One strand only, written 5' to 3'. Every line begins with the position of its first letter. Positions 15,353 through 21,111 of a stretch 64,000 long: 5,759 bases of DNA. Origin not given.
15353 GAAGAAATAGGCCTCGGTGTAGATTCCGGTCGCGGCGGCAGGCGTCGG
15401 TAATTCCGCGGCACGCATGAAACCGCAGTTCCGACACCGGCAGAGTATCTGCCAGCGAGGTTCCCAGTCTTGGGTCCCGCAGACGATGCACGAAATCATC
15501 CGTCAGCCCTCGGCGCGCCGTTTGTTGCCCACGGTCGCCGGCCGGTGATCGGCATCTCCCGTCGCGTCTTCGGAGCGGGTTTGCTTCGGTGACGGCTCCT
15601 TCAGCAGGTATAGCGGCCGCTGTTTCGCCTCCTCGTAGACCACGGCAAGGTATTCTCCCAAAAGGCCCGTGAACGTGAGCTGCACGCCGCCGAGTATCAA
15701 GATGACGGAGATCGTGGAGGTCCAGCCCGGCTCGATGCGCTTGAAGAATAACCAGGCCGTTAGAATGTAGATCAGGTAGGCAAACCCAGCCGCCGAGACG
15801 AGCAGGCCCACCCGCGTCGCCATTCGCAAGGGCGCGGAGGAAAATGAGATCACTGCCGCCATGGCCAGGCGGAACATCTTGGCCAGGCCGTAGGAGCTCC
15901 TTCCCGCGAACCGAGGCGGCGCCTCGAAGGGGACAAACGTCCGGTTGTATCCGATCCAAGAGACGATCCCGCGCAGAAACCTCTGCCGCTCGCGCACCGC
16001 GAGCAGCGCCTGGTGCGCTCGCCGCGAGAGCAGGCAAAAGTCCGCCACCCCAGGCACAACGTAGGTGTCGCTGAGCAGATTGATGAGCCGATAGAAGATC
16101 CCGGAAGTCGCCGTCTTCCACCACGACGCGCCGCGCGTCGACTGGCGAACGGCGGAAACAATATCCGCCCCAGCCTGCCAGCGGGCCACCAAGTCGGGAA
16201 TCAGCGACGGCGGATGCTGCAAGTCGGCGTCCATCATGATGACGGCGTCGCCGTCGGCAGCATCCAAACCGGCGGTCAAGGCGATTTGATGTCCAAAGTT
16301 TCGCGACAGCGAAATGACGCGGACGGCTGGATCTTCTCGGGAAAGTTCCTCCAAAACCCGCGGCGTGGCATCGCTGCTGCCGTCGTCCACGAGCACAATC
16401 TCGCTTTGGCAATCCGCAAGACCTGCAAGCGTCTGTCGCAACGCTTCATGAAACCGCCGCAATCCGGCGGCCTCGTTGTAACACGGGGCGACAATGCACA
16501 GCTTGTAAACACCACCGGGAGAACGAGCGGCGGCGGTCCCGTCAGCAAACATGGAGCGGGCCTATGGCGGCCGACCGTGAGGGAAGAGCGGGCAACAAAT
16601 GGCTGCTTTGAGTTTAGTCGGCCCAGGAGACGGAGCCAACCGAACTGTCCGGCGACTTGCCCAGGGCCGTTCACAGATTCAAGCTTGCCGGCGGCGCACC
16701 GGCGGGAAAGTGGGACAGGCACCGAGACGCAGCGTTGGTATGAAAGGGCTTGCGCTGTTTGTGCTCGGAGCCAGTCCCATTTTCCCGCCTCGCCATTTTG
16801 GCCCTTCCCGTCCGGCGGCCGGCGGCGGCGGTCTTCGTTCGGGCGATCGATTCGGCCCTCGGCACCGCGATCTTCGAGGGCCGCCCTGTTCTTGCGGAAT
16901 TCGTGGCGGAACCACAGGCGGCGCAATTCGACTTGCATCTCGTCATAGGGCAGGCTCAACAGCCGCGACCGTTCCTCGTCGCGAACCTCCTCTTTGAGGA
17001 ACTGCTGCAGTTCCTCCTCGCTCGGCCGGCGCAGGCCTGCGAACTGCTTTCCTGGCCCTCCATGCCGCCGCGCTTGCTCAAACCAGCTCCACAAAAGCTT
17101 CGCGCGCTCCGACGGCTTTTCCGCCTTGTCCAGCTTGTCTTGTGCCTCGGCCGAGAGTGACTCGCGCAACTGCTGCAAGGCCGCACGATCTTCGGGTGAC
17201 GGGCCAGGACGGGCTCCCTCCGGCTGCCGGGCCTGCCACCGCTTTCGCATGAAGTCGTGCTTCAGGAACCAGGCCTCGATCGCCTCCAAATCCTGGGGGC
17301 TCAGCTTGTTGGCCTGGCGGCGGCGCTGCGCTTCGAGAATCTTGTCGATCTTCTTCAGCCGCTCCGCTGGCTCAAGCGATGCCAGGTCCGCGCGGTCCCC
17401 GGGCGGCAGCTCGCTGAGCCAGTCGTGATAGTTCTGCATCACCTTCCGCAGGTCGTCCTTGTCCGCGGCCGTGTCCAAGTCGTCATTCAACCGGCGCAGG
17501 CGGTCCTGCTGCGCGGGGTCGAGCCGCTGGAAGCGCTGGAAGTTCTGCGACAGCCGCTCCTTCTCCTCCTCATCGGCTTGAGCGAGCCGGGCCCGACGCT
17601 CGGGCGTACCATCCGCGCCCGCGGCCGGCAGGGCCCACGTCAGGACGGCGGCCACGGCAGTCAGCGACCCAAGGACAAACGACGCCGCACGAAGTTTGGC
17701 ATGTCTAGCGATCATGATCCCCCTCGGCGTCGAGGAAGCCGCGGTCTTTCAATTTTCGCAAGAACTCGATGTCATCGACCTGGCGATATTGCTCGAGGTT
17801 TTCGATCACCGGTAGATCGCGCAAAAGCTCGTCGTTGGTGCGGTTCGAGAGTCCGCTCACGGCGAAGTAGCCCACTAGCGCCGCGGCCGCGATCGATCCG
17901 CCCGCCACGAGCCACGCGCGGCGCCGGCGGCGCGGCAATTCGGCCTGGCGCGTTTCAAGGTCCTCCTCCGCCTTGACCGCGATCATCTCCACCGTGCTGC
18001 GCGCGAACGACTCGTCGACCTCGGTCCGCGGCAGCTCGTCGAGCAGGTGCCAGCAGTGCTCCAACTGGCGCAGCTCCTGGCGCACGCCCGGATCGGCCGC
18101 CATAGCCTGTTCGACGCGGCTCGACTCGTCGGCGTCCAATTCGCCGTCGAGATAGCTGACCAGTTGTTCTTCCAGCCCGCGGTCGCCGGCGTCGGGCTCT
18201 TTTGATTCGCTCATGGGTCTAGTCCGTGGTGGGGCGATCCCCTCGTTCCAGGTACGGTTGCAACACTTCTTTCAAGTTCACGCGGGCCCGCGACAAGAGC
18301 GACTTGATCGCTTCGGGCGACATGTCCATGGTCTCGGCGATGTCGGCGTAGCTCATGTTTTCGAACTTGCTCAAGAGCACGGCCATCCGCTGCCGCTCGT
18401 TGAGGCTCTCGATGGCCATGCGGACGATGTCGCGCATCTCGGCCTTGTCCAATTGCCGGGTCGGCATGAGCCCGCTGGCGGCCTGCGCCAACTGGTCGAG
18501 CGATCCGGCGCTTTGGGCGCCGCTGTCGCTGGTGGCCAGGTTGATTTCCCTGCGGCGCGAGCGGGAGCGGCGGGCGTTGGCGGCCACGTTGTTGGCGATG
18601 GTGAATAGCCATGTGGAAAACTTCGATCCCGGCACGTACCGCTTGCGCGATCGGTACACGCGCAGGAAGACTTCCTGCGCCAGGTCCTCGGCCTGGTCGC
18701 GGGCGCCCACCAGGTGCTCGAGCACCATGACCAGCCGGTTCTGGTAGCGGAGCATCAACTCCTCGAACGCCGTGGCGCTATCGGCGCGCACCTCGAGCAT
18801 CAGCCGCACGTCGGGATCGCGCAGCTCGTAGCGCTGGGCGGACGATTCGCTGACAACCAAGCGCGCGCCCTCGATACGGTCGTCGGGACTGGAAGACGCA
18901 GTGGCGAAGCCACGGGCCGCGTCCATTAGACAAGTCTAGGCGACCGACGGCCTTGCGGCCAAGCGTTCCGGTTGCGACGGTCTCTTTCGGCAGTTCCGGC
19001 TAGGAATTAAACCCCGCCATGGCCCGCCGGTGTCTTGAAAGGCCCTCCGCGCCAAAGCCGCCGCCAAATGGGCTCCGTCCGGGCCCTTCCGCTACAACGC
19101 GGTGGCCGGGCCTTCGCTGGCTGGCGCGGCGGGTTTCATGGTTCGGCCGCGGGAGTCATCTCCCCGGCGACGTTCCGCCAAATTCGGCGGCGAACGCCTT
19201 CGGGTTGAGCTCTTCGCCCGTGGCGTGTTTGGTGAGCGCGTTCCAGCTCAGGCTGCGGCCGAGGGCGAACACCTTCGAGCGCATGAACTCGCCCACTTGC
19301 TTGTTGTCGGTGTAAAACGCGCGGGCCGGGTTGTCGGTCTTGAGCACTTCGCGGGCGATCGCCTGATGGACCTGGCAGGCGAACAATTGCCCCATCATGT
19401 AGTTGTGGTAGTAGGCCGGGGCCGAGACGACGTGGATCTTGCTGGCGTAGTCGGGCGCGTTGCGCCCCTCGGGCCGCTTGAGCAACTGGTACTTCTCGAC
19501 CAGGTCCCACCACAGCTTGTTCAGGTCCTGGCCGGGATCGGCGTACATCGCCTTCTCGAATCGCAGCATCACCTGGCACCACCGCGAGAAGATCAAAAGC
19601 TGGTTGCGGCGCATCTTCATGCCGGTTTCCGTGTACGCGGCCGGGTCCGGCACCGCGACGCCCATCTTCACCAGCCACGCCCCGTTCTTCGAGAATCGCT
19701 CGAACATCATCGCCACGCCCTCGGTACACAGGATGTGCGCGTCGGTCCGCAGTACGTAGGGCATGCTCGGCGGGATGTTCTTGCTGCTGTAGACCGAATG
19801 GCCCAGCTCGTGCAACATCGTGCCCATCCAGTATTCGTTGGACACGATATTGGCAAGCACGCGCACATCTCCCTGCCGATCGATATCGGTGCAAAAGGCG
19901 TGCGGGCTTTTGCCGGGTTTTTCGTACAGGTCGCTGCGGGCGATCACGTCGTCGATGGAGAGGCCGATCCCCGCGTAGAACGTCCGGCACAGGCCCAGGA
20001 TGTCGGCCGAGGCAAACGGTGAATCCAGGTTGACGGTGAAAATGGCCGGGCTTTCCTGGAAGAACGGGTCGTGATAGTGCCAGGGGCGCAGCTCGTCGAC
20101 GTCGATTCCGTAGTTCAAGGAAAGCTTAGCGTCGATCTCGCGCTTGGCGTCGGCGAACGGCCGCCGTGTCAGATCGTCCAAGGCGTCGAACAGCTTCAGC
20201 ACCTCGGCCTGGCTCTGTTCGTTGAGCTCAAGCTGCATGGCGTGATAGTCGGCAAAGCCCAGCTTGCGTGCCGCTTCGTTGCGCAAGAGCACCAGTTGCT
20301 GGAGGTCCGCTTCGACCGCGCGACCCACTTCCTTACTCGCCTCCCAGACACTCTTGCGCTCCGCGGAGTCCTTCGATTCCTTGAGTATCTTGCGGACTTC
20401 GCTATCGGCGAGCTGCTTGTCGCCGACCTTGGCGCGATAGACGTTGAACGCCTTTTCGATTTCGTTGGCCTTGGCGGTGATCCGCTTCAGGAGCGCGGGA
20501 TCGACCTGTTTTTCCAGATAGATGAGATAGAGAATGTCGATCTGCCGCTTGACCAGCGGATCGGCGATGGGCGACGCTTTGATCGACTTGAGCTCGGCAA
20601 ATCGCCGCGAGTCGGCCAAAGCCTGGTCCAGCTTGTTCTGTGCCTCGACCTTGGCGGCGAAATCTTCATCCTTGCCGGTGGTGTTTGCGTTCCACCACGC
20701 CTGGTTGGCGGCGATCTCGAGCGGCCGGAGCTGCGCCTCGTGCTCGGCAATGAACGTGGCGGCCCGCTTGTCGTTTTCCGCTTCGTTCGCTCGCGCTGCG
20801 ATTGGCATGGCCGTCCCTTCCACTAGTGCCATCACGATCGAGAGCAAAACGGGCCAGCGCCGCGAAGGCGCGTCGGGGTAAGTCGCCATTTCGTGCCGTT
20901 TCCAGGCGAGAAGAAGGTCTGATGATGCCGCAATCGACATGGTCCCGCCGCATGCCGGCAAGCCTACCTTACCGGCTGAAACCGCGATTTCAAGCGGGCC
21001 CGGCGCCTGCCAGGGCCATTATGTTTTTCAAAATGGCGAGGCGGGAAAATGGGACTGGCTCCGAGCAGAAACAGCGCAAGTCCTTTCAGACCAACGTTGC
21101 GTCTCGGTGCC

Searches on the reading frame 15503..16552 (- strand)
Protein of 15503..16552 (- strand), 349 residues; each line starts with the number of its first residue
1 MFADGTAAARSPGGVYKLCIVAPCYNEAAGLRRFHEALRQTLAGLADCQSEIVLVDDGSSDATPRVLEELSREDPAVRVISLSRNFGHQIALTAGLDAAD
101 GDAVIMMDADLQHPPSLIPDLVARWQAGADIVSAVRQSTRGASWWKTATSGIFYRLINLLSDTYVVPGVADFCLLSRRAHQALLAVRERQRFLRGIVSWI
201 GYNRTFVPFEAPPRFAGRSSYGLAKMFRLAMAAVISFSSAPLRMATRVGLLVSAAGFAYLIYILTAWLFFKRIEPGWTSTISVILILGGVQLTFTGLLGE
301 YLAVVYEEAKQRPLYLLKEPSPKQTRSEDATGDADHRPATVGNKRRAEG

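Call 17: find_encoding_contigs(protein=window:15503-16552:-, flank=10000, max_places=6)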
Protein window:15503-16552:- (349 aa): 1 contig read that carries it; 1 place shown.
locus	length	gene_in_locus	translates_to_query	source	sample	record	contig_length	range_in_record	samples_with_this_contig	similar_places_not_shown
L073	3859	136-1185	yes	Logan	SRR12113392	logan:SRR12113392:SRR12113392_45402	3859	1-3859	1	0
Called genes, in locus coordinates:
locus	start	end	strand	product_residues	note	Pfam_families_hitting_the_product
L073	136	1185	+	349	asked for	PF00535:Glycos_transf_2, PF13641:Glyco_tranf_2_3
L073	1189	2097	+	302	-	PF13489:Methyltransf_23, PF08241:Methyltransf_11, PF08242:Methyltransf_12 (weak), PF13649:Methyltransf_25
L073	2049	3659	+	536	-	-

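Call 18: search_protein_families(library=pfam, proteins=[window:15503-16552:-])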
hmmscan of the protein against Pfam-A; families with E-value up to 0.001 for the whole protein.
window:15503-16552:- (349 aa): 3 families
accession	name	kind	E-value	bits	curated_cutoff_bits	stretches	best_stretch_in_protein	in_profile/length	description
PF00535.33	Glycos_transf_2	-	8.9e-34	117.3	23.3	1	19-179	1-163/168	Glycosyl transferase family 2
PF13641.12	Glyco_tranf_2_3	-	1.1e-09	39.1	27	1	20-149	5-136/230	Glycosyltransferase like family 2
PF13506.12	Glyco_transf_21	-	0.00014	21.8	21.7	1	91-162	21-93/174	Glycosyl transferase family 21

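Call 90: list_cluster_members(proteins=[window:15503-16552:-, window:14591-15499:-, P0122, P0121, P0125])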
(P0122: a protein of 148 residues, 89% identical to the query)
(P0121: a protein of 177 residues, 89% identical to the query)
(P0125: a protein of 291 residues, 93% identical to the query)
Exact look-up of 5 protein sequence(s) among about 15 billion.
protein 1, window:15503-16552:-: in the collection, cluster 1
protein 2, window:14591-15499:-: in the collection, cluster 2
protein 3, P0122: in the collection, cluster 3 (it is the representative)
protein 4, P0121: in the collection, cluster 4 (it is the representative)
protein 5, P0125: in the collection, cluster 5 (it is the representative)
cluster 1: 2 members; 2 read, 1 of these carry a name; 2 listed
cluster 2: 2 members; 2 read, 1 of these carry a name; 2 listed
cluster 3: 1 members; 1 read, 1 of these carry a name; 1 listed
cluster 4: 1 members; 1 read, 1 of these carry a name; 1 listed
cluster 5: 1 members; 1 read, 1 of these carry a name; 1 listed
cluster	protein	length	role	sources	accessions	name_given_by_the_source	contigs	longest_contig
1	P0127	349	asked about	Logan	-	-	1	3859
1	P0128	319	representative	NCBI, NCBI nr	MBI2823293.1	MAG: glycosyltransferase family 2 protein [Planctomycetia bacterium] | glycosyltransferase family 2 protein [Planctomycetia bacterium]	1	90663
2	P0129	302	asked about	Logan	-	-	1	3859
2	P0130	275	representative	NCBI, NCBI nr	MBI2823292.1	MAG: class I SAM-dependent methyltransferase [Planctomycetia bacterium] | class I SAM-dependent methyltransferase [Planctomycetia bacterium]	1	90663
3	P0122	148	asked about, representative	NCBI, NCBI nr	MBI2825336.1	MAG: hypothetical protein HYX69_11680 [Planctomycetia bacterium] | hypothetical protein [Planctomycetia bacterium]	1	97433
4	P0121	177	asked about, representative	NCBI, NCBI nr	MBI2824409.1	MAG: hypothetical protein HYX69_06965 [Planctomycetia bacterium] | hypothetical protein [Planctomycetia bacterium]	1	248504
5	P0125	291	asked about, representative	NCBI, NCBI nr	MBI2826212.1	MAG: ABC transporter permease [Planctomycetia bacterium] | ABC transporter permease [Planctomycetia bacterium]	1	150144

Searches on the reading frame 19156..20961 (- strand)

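Call 18: search_protein_families(library=pfam, proteins=[window:19156-20961:-])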
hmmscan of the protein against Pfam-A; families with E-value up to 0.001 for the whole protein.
window:19156-20961:- (601 aa): 3 families
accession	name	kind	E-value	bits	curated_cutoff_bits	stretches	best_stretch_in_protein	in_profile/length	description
PF01401.24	Peptidase_M2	-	8.8e-26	91.1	23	2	62-251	2-193/581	Angiotensin-converting enzyme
PF01432.26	Peptidase_M3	-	7.3e-18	65.6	27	2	343-595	189-456/457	Peptidase family M3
PF02074.21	Peptidase_M32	-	8.2e-09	35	25.1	1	517-592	410-483/489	Carboxypeptidase Taq (M32) metallopeptidase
